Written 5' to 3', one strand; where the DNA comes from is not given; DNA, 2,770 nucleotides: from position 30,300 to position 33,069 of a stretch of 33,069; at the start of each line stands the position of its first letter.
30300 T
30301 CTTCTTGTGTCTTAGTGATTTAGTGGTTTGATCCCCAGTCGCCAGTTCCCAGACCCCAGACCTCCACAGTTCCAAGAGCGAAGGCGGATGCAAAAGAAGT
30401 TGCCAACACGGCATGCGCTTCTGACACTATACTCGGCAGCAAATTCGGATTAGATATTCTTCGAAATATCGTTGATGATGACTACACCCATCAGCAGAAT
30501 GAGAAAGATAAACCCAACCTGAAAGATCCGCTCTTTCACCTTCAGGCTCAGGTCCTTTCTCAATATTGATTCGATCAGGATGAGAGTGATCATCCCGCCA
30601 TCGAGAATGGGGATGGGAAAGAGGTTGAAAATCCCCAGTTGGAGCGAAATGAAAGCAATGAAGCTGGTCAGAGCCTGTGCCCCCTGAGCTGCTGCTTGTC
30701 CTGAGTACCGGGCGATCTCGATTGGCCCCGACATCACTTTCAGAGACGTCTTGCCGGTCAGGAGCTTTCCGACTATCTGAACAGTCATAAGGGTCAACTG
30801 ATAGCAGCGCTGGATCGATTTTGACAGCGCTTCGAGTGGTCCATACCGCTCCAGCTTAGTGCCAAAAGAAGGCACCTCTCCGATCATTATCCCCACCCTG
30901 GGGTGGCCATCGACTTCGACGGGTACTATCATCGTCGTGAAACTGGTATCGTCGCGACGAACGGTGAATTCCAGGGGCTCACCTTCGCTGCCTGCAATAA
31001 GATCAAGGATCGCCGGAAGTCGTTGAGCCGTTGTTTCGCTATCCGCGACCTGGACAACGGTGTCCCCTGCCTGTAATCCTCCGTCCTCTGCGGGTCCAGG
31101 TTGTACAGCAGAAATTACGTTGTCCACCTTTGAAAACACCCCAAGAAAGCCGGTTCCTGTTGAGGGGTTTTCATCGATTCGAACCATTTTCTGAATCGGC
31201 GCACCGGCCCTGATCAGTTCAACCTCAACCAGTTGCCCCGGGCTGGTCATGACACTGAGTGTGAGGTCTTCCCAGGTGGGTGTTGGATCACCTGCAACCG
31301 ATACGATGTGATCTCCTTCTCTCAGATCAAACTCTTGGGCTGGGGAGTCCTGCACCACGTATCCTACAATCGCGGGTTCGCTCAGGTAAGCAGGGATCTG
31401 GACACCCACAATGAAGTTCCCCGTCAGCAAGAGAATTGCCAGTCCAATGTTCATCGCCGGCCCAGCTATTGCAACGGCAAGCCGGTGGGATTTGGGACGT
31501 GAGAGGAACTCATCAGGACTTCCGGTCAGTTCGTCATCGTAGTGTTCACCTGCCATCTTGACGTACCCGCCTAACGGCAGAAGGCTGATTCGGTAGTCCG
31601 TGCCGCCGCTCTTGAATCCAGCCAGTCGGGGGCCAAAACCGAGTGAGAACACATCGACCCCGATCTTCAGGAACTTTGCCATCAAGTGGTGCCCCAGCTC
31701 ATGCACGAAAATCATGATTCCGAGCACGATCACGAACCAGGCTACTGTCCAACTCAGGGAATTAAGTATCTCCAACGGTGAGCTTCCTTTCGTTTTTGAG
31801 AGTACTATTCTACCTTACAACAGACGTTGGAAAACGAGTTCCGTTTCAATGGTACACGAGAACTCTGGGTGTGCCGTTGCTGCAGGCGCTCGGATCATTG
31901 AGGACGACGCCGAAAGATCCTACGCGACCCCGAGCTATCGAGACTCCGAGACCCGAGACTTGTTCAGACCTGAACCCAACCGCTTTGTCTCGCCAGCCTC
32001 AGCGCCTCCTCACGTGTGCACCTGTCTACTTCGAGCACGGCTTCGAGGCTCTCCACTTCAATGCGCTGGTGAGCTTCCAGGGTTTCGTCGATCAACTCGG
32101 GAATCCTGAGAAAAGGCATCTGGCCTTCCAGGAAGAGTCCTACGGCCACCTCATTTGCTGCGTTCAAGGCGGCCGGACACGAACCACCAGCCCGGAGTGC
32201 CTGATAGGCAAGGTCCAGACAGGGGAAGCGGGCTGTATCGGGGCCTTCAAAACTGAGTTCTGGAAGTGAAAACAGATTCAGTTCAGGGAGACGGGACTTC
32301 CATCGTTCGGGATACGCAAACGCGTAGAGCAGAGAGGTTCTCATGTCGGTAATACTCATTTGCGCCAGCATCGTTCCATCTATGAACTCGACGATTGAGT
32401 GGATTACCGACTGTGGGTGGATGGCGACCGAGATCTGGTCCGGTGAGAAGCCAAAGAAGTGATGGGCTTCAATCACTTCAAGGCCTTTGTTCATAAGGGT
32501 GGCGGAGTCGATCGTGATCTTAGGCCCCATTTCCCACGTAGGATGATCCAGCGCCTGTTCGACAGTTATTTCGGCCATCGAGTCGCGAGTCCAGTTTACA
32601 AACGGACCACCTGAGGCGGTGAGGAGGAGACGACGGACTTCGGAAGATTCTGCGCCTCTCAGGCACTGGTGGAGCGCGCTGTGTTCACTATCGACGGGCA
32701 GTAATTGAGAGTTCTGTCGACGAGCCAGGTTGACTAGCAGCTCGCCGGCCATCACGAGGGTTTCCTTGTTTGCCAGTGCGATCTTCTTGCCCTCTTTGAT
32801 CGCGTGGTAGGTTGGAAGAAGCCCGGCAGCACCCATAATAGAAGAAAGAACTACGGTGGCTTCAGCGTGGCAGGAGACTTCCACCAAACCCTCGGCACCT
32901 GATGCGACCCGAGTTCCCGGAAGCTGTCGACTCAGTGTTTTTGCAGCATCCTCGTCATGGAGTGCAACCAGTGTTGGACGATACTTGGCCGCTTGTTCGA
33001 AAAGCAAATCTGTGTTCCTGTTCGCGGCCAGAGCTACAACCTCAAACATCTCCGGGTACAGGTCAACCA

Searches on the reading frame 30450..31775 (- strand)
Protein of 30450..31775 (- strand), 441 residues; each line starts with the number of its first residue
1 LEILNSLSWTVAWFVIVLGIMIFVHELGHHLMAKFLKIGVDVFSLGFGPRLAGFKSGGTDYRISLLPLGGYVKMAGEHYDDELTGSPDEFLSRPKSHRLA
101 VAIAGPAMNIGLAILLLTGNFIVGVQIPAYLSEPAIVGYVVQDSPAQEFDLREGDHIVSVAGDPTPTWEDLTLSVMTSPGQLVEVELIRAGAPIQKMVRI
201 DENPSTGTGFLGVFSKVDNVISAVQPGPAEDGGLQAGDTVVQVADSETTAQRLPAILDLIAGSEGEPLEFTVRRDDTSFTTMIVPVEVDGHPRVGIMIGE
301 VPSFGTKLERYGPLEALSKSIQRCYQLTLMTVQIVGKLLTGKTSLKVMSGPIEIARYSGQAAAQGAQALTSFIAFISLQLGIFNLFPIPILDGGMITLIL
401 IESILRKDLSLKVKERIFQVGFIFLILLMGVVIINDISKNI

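Call 7: search_protein_families(library=pfam, proteins=[window:30450-31775:-])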
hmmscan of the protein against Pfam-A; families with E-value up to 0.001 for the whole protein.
window:30450-31775:- (441 aa): 5 families
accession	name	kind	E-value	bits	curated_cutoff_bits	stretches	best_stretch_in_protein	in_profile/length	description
PF02163.28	Peptidase_M50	-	7e-62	209.1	27.2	1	14-428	2-221/221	Peptidase family M50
PF17820.7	PDZ_6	-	7e-16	58.2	27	1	220-274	1-54/54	PDZ domain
PF13180.12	PDZ_2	-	8.8e-11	42.4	27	1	135-193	14-73/80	PDZ domain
PF00595.29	PDZ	-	5e-09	36.9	23.2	0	132-177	24-69/81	PDZ domain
PF14685.13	PDZ_Tricorn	-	0.00018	21.9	25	0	150-193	39-82/88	Tricorn protease PDZ domain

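Call 15: find_homologous_proteins(query=window:30450-31775:-, max_evalue=1e-30)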
Query window:30450-31775:- (441 aa): 5927 proteins with E <= 1e-30 among 8000 candidates; the best 120 are listed.
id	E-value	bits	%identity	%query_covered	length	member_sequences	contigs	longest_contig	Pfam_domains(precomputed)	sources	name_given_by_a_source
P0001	6.1e-282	953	99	100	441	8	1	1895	PF17820.8,PF00595.30,PF13180.13,PF02163.29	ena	-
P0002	9.4e-260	880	91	100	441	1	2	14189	PF17820.8,PF00595.30,PF13180.13,PF02163.29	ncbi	-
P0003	3.5e-245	832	89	97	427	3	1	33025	PF17820.8,PF00595.30,PF13180.13,PF02163.29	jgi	-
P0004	8.5e-244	827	85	100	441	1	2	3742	PF17820.8,PF00595.30,PF13180.13,PF02163.29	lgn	-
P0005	2.7e-238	809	83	100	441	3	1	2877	PF17820.8,PF00595.30,PF13180.13,PF02163.29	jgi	jgi:regulator of sigma E protease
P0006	6.9e-229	778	80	100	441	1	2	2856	PF17820.8,PF00595.30,PF13180.13,PF02163.29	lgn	-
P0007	2.9e-185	634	65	100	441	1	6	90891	PF17820.8,PF00595.30,PF13180.13,PF02163.29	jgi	-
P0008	2.6e-181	621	63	100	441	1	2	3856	PF17820.8,PF00595.30,PF13180.13,PF02163.29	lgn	-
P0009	3.7e-177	608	63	100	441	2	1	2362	PF17820.8,PF00595.30,PF13180.13,PF02163.29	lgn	-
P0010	2.8e-176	605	64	100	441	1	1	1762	PF17820.8,PF13180.13,PF02163.29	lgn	-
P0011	3.9e-174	598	60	100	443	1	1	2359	PF14685.15,PF17820.8,PF00595.30,PF13180.13,PF02163.29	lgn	-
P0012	7.8e-173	593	61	100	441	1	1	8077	PF14685.15,PF17820.8,PF00595.30,PF13180.13,PF02163.29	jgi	jgi:regulator of sigma E protease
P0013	1.9e-170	586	60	100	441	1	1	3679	PF14685.15,PF17820.8,PF00595.30,PF13180.13,PF02163.29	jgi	jgi:regulator of sigma E protease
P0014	5.2e-170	584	60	100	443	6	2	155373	PF17820.8,PF00595.30,PF13180.13,PF02163.29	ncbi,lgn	-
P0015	2.2e-167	575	59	100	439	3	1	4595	PF14685.15,PF17820.8,PF00595.30,PF13180.13,PF02163.29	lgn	-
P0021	1.1e-164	567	59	100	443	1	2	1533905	PF17820.8,PF00595.30,PF13180.13,PF02163.29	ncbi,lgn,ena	-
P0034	4.0e-160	552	56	100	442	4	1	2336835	PF14685.15,PF17820.8,PF00595.30,PF13180.13,PF02163.29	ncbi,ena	-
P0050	8.7e-155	534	58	95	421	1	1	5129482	PF17820.8,PF00595.30,PF13180.13,PF02163.29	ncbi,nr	ncbi:MAG: RIP metalloprotease RseP [Acidobacteriota bacterium]|nr:MAG: RIP metalloprotease RseP [Aci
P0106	1.3e-136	474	53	100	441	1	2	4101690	PF17820.8,PF00595.30,PF13180.13,PF02163.29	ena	-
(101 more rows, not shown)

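Call 17: find_encoding_contigs(protein=P0002, flank=10000, max_places=3)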
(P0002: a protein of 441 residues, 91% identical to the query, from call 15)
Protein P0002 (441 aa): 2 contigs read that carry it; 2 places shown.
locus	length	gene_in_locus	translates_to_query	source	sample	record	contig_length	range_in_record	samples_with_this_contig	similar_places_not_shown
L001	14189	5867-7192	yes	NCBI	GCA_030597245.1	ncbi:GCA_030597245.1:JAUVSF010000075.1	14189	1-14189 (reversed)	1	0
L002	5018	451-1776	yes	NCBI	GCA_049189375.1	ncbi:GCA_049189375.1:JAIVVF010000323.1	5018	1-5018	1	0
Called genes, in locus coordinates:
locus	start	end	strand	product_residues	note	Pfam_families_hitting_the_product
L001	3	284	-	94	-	?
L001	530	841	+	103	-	-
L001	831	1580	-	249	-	PF20772:TACO1_YebC_N, PF01709:Transcrip_reg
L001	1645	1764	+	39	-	-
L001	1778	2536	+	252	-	PF01416:PseudoU_synth_1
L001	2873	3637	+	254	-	PF01255:Prenyltransf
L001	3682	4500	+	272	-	PF01148:CTP_transf_1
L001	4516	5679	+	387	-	PF02670:DXP_reductoisom, PF08436:DXP_redisom_C, PF13288:DXPR_C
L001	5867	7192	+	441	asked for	PF02163:Peptidase_M50, PF00595:PDZ (faint), PF13180:PDZ_2 (weak), PF17820:PDZ_6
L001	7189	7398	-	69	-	-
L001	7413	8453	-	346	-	PF01699:Na_Ca_ex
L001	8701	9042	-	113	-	PF01740:STAS, PF13466:STAS_2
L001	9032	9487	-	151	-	PF13581:HATPase_c_2, PF02518:HATPase_c (weak)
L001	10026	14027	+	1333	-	PF05170:AsmA (faint), PF05359:DUF748, PF13116:YhdP (faint), PF27051:TamB_N (faint), PF04357:TamB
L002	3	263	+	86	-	?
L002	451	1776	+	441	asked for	PF02163:Peptidase_M50, PF00595:PDZ (faint), PF13180:PDZ_2 (weak), PF17820:PDZ_6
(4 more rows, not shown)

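Call 18: find_encoding_contigs(protein=P0003, flank=10000, max_places=3)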
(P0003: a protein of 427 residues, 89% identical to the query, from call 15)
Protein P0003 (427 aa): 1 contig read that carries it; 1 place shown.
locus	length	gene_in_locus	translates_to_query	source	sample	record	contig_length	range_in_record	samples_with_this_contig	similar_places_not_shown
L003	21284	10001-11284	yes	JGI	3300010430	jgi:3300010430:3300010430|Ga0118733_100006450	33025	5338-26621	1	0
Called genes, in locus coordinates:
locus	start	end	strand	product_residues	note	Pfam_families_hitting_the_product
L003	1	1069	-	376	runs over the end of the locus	PF00005:ABC_tran, PF13304:AAA_21 (faint)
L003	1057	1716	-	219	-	PF00528:BPD_transp_1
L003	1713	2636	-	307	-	PF13531:SBP_bac_11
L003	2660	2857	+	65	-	-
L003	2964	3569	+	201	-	PF01025:GrpE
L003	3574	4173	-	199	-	PF00160:Pro_isomerase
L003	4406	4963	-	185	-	PF02075:RuvC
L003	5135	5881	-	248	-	PF20772:TACO1_YebC_N, PF01709:Transcrip_reg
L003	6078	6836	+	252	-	PF01416:PseudoU_synth_1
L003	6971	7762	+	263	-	PF01255:Prenyltransf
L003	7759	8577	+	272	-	PF01148:CTP_transf_1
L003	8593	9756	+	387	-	PF02670:DXP_reductoisom, PF08436:DXP_redisom_C, PF13288:DXPR_C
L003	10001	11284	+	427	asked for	PF02163:Peptidase_M50, PF00595:PDZ (faint), PF13180:PDZ_2 (faint), PF17820:PDZ_6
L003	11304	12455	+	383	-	PF04055:Radical_SAM, PF13186:SPASM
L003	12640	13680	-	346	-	PF01699:Na_Ca_ex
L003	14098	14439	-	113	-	PF01740:STAS, PF13466:STAS_2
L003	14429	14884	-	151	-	PF13581:HATPase_c_2, PF02518:HATPase_c (weak)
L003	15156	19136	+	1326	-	PF05359:DUF748, PF27051:TamB_N (faint), PF13116:YhdP (weak), PF04357:TamB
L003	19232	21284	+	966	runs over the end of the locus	PF07244:POTRA, PF08479:POTRA_2 (faint), PF07244:POTRA, PF01103:Omp85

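Call 19: find_encoding_contigs(protein=P0007, flank=10000, max_places=3)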
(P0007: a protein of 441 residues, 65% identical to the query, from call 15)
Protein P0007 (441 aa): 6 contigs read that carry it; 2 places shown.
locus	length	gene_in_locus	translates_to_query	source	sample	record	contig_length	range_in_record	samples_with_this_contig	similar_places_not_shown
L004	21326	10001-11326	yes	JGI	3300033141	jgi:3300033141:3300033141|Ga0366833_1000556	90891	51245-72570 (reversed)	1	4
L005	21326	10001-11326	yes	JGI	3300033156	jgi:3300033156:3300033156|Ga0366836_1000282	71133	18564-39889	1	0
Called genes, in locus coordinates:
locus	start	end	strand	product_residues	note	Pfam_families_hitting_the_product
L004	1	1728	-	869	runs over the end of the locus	PF02861:Clp_N, PF23569:NBD_SMAX1, PF00004:AAA, PF17871:AAA_lid_9, PF00004:AAA, PF07724:AAA_2, PF07728:AAA_5, PF10431:ClpB_D2-small, +7 more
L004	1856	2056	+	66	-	-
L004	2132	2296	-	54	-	-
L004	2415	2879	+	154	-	PF24034:DUF7343 (weak), PF22168:DIP2311-like_C (weak)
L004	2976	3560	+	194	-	PF01025:GrpE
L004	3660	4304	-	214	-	PF00160:Pro_isomerase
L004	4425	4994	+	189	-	PF02075:RuvC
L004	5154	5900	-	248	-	PF20772:TACO1_YebC_N, PF01709:Transcrip_reg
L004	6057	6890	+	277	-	PF01416:PseudoU_synth_1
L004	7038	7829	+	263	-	PF01255:Prenyltransf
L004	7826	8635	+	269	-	PF01148:CTP_transf_1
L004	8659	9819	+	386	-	PF02670:DXP_reductoisom, PF08436:DXP_redisom_C, PF13288:DXPR_C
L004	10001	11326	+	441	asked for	PF02163:Peptidase_M50, PF00595:PDZ (faint), PF13180:PDZ_2 (weak), PF17820:PDZ_6 (weak)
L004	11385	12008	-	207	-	PF21948:LplA-B_cat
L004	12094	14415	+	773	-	PF03739:LptF_LptG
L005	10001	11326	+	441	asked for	PF02163:Peptidase_M50, PF00595:PDZ (faint), PF13180:PDZ_2 (weak), PF17820:PDZ_6 (weak)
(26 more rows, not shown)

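Call 39: find_encoding_contigs(protein=P0014, flank=10000, max_places=1)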
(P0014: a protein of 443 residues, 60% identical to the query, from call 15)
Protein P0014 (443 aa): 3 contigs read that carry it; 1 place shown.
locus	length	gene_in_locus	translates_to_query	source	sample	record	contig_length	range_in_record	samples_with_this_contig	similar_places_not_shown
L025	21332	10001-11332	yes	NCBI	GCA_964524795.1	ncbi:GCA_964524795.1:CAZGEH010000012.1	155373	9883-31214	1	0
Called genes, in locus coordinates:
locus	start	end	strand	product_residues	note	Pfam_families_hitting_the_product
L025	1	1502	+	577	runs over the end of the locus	PF07969:Amidohydro_3, PF01979:Amidohydro_1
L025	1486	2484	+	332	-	PF01156:IU_nuc_hydro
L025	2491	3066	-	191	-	PF02441:Flavoprotein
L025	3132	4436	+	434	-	PF00375:SDF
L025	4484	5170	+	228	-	PF08713:DNA_alkylation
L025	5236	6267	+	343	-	-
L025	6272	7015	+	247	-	PF01416:PseudoU_synth_1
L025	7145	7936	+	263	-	PF01255:Prenyltransf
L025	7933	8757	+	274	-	PF01148:CTP_transf_1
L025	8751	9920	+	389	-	PF02670:DXP_reductoisom, PF08436:DXP_redisom_C, PF13288:DXPR_C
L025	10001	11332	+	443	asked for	PF02163:Peptidase_M50, PF00595:PDZ (faint), PF13180:PDZ_2 (weak), PF17820:PDZ_6, PF13180:PDZ_2 (weak), PF17820:PDZ_6 (weak)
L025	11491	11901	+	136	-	-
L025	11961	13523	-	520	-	PF13191:AAA_16, PF13401:AAA_22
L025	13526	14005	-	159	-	PF12728:HTH_17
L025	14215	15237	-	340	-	-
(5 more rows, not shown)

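Call 40: find_encoding_contigs(protein=P0021, flank=10000, max_places=1)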
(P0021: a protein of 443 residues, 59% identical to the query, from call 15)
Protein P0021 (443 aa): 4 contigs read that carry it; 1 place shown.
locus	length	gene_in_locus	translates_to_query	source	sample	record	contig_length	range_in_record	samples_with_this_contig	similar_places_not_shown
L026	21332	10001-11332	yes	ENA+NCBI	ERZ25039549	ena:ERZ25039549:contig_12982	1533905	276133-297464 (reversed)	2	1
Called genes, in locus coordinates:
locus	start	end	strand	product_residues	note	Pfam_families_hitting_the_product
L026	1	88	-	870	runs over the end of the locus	PF02861:Clp_N, PF13191:AAA_16 (weak), PF23569:NBD_SMAX1, PF00004:AAA, PF17871:AAA_lid_9, PF07724:AAA_2, PF07728:AAA_5, PF10431:ClpB_D2-small, +8 more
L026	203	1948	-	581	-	PF01464:SLT, PF01476:LysM, PF23446:LysM1_NFP_LYK (faint), PF23472:LysM2_CERK1_LYK3_4_5 (faint), PF01476:LysM, PF23473:LysM3_LYK4_5 (weak), PF01476:LysM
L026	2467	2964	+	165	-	-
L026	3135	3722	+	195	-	PF01025:GrpE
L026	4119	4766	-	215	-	PF00160:Pro_isomerase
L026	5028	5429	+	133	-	PF02075:RuvC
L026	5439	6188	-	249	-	PF20772:TACO1_YebC_N, PF01709:Transcrip_reg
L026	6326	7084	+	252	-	PF01416:PseudoU_synth_1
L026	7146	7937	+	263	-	PF01255:Prenyltransf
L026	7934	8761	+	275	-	PF01148:CTP_transf_1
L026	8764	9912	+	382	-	PF02670:DXP_reductoisom, PF08436:DXP_redisom_C, PF13288:DXPR_C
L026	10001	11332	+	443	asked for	PF02163:Peptidase_M50, PF00595:PDZ, PF13180:PDZ_2, PF17820:PDZ_6, PF13180:PDZ_2 (weak), PF17820:PDZ_6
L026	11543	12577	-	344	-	PF01699:Na_Ca_ex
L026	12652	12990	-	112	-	PF01740:STAS, PF13466:STAS_2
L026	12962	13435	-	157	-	PF13581:HATPase_c_2, PF02518:HATPase_c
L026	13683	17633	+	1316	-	PF05359:DUF748, PF13116:YhdP (faint), PF27051:TamB_N (faint), PF04357:TamB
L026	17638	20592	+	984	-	PF07244:POTRA, PF08479:POTRA_2 (faint), PF07244:POTRA, PF01103:Omp85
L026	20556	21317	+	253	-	PF13624:SurA_N_3, PF09312:SurA_N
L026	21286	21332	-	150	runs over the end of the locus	PF02580:Tyr_Deacylase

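Call 64: find_encoding_contigs(protein=P0050, flank=10000, max_places=1)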
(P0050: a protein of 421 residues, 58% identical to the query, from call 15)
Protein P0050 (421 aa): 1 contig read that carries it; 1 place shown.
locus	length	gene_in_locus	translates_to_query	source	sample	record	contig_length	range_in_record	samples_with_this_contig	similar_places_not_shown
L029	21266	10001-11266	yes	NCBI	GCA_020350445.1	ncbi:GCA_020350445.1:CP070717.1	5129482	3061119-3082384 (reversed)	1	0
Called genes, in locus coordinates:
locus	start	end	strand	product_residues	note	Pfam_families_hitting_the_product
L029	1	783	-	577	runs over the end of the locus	PF13360:PQQ_2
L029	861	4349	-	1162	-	PF25852:DUF6242_C (faint), PF02012:BNR (faint), PF14870:PSII_BNR (faint), PF15899:BNR_6 (faint), PF15902:Sortilin-Vps10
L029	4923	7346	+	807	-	PF14498:Glyco_hyd_65N_2, PF22124:Glyco_hydro_95_cat, PF21307:Glyco_hydro_95_C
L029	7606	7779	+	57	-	-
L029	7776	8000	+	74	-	PF09720:Unstab_antitox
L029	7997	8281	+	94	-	PF05016:ParE_toxin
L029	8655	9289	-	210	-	-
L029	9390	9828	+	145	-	PF13288:DXPR_C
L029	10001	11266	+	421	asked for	PF02163:Peptidase_M50, PF00595:PDZ (faint), PF13180:PDZ_2 (weak), PF17820:PDZ_6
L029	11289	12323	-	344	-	PF01699:Na_Ca_ex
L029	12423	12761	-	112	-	PF01740:STAS, PF13466:STAS_2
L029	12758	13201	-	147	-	PF13581:HATPase_c_2, PF02518:HATPase_c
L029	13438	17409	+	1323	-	PF05170:AsmA (weak), PF05359:DUF748, PF13116:YhdP (faint), PF27051:TamB_N (faint), PF04357:TamB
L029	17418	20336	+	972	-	PF07244:POTRA, PF08479:POTRA_2 (faint), PF07244:POTRA, PF01103:Omp85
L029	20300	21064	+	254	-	PF13624:SurA_N_3 (weak), PF09312:SurA_N (weak)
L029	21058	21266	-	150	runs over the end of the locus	PF02580:Tyr_Deacylase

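Call 65: find_encoding_contigs(protein=P0034, flank=10000, max_places=1)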
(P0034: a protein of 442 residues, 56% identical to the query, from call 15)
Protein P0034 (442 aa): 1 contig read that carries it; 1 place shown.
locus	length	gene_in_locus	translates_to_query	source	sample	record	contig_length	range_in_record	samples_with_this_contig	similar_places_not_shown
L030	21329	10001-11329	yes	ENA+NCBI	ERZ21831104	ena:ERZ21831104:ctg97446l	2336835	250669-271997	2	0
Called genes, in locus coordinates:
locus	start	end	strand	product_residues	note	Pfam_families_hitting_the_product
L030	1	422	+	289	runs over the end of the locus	PF02629:CoA_binding, PF13607:Succ_CoA_lig, PF00549:Ligase_CoA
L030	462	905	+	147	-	PF00334:NDK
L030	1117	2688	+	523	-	PF00515:TPR_1 (faint), PF07719:TPR_2 (faint), PF13174:TPR_6 (faint), PF13181:TPR_8 (faint), PF13414:TPR_11 (faint), PF13424:TPR_12 (faint), PF13428:TPR_14 (faint), PF14559:TPR_19 (weak), +6 more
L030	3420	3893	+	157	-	-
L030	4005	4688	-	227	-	PF00160:Pro_isomerase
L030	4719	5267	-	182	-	PF02075:RuvC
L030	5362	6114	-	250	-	PF20772:TACO1_YebC_N, PF01709:Transcrip_reg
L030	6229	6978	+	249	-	PF01416:PseudoU_synth_1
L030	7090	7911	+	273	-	PF01255:Prenyltransf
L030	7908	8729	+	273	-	PF01148:CTP_transf_1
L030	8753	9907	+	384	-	PF02670:DXP_reductoisom, PF08436:DXP_redisom_C, PF13288:DXPR_C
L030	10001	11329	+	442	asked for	PF02163:Peptidase_M50, PF00595:PDZ (weak), PF13180:PDZ_2 (weak), PF17820:PDZ_6, PF14685:PDZ_Tricorn (faint), PF17820:PDZ_6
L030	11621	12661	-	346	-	PF01699:Na_Ca_ex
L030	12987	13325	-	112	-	PF01740:STAS, PF13466:STAS_2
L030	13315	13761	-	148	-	PF13581:HATPase_c_2, PF02518:HATPase_c (weak)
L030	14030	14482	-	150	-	PF02580:Tyr_Deacylase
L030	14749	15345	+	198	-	PF01726:LexA_DNA_bind, PF00717:Peptidase_S24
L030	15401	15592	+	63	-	-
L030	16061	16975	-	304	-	PF13180:PDZ_2, PF17820:PDZ_6, PF00595:PDZ, PF13180:PDZ_2, PF17820:PDZ_6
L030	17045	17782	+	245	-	PF10263:SprT-like (weak)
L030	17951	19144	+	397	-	PF01261:AP_endonuc_2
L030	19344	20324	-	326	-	PF00294:PfkB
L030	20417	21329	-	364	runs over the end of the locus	PF01075:Glyco_transf_9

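Call 66: find_encoding_contigs(protein=P0106, flank=10000, max_places=1)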
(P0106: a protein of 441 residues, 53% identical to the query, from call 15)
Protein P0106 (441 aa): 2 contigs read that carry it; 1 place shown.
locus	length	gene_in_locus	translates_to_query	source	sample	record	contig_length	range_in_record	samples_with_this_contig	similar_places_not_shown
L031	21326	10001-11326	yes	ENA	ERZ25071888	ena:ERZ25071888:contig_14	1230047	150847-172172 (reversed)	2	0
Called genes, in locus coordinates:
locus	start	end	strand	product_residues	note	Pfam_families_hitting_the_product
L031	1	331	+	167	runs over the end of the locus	PF01202:SKI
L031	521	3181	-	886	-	PF02861:Clp_N, PF23569:NBD_SMAX1, PF00004:AAA, PF17871:AAA_lid_9, PF00004:AAA, PF07724:AAA_2, PF07728:AAA_5, PF10431:ClpB_D2-small, +7 more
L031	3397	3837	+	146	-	PF17886:ArsA_HSP20 (faint), PF00011:HSP20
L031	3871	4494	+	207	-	PF01025:GrpE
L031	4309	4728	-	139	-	-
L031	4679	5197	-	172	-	PF02075:RuvC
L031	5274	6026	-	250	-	PF20772:TACO1_YebC_N, PF01709:Transcrip_reg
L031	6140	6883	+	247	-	PF01416:PseudoU_synth_1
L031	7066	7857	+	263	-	PF01255:Prenyltransf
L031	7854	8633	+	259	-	PF01148:CTP_transf_1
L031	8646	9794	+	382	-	PF02670:DXP_reductoisom, PF08436:DXP_redisom_C, PF13288:DXPR_C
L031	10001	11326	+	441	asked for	PF02163:Peptidase_M50, PF00595:PDZ (weak), PF13180:PDZ_2 (weak), PF17820:PDZ_6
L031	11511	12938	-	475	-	PF03553:Na_H_antiporter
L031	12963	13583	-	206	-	PF13358:DDE_3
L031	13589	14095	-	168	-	PF13384:HTH_23 (weak), PF13551:HTH_29, PF13518:HTH_28 (weak), PF13565:HTH_32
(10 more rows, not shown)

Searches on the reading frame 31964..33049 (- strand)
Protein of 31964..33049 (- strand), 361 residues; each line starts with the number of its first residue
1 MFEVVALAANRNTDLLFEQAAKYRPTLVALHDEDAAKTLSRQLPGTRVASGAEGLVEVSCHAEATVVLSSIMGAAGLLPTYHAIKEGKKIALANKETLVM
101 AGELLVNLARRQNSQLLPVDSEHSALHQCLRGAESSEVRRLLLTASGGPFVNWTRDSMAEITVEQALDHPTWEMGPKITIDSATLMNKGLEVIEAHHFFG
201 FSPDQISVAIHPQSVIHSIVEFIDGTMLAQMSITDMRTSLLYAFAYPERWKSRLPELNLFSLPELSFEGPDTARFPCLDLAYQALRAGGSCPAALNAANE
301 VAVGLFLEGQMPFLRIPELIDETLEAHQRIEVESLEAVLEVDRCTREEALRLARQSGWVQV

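Call 7: search_protein_families(library=pfam, proteins=[window:31964-33049:-])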
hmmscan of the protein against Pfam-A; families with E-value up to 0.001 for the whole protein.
window:31964-33049:- (361 aa): 3 families
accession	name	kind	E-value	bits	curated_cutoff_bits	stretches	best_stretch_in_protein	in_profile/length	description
PF08436.17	DXP_redisom_C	-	1.6e-39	134.3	26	1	116-199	1-84/84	1-deoxy-D-xylulose 5-phosphate reductoisomerase C-terminal domain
PF13288.12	DXPR_C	-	9.4e-38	129.5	27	1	231-347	1-114/115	DXP reductoisomerase C-terminal domain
PF02670.22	DXP_reductoisom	-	5.2e-30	105.2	21.7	1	2-102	25-129/129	1-deoxy-D-xylulose 5-phosphate reductoisomerase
